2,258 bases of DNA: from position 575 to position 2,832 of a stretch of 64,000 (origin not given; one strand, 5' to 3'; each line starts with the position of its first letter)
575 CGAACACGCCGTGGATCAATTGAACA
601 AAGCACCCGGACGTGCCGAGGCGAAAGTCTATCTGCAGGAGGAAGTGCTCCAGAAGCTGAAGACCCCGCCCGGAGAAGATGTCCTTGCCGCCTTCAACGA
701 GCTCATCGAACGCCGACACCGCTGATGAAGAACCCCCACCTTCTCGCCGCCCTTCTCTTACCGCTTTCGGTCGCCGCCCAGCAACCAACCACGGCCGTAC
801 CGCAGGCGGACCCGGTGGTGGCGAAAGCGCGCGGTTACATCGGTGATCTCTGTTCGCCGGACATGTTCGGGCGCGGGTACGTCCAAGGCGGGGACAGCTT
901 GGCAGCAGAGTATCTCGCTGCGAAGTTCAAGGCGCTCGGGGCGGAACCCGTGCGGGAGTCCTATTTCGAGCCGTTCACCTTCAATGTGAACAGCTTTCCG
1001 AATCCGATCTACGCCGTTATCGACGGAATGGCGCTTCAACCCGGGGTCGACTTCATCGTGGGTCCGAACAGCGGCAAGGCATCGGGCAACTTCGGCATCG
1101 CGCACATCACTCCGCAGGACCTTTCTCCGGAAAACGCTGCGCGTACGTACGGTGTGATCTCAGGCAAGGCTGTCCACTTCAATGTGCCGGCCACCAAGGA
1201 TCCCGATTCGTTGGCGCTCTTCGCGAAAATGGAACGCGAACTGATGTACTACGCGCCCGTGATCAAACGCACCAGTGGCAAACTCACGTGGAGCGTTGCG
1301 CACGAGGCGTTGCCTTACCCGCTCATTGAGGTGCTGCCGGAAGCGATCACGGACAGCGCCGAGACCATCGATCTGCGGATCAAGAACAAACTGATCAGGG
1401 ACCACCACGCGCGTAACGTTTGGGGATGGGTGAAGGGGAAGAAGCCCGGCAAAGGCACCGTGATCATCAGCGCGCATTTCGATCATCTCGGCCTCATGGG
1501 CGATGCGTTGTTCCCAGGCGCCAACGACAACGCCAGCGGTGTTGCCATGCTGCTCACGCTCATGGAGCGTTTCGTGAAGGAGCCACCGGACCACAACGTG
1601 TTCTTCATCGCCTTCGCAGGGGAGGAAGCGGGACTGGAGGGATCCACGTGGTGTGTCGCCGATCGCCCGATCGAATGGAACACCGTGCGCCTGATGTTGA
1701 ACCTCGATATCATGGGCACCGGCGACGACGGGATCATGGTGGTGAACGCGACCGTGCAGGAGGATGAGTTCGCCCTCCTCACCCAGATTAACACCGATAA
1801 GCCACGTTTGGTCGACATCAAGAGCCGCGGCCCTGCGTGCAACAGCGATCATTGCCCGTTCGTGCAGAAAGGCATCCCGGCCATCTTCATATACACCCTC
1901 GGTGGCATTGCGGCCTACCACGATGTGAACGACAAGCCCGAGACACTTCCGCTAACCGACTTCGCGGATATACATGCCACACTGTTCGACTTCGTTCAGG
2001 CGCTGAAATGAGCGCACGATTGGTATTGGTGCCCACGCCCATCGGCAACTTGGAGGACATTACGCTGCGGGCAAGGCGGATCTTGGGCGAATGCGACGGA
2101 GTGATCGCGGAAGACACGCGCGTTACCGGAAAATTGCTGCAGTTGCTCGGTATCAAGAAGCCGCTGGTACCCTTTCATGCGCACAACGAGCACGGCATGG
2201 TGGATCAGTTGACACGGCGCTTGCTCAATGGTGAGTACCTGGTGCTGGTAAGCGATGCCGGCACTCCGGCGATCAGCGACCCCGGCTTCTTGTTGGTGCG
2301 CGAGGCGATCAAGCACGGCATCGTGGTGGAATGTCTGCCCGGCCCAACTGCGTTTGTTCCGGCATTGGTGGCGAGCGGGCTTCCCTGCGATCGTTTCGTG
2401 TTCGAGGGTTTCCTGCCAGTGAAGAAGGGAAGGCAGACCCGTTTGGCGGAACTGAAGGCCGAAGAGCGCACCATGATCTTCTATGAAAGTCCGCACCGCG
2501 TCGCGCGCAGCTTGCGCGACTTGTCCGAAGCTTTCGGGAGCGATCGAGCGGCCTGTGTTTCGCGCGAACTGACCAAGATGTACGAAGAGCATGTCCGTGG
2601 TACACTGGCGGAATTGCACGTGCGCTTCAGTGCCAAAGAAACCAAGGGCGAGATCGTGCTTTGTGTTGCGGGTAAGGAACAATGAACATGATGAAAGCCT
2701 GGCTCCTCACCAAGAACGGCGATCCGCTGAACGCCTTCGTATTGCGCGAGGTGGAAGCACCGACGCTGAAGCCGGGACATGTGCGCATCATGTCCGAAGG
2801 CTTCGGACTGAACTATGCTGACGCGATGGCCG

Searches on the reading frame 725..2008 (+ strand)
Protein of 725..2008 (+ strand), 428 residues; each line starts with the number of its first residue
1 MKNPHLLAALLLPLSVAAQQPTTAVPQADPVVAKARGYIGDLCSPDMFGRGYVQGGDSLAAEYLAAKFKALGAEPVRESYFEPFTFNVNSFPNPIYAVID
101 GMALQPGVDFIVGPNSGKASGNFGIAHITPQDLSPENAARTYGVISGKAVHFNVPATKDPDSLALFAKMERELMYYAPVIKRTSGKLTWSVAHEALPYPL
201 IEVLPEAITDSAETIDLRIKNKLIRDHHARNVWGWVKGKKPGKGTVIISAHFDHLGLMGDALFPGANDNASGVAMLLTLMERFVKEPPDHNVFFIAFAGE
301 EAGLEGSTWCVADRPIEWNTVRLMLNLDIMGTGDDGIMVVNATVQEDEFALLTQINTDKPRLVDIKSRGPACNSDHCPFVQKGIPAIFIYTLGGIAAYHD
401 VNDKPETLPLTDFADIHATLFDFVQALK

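Call 41: search_protein_families(library=pfam, proteins=[window:725-2008:+], max_evalue=0.001)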
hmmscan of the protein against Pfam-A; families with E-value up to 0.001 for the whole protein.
window:725-2008:+ (428 aa): 3 families
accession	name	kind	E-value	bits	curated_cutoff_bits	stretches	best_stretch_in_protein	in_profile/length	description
PF04389.22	Peptidase_M28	-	4.9e-34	118.2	21.3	1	231-422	1-191/193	Peptidase family M28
PF05343.19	Peptidase_M42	-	1.9e-05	24.3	23.2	0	267-313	133-179/292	M42 glutamyl aminopeptidase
PF01546.33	Peptidase_M20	-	3.2e-05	24.4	24.6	1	264-348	31-120/206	Peptidase family M20/M25/M40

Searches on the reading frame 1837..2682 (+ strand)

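Call 41: search_protein_families(library=pfam, proteins=[window:1837-2682:+], max_evalue=0.001)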
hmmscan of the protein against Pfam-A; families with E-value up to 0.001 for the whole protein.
window:1837-2682:+ (282 aa): 1 family
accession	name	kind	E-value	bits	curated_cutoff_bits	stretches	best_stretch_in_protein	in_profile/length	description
PF00590.25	TP_methylase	-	2.5e-32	113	27.8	1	61-260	1-211/212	Tetrapyrrole (Corrin/Porphyrin) Methylases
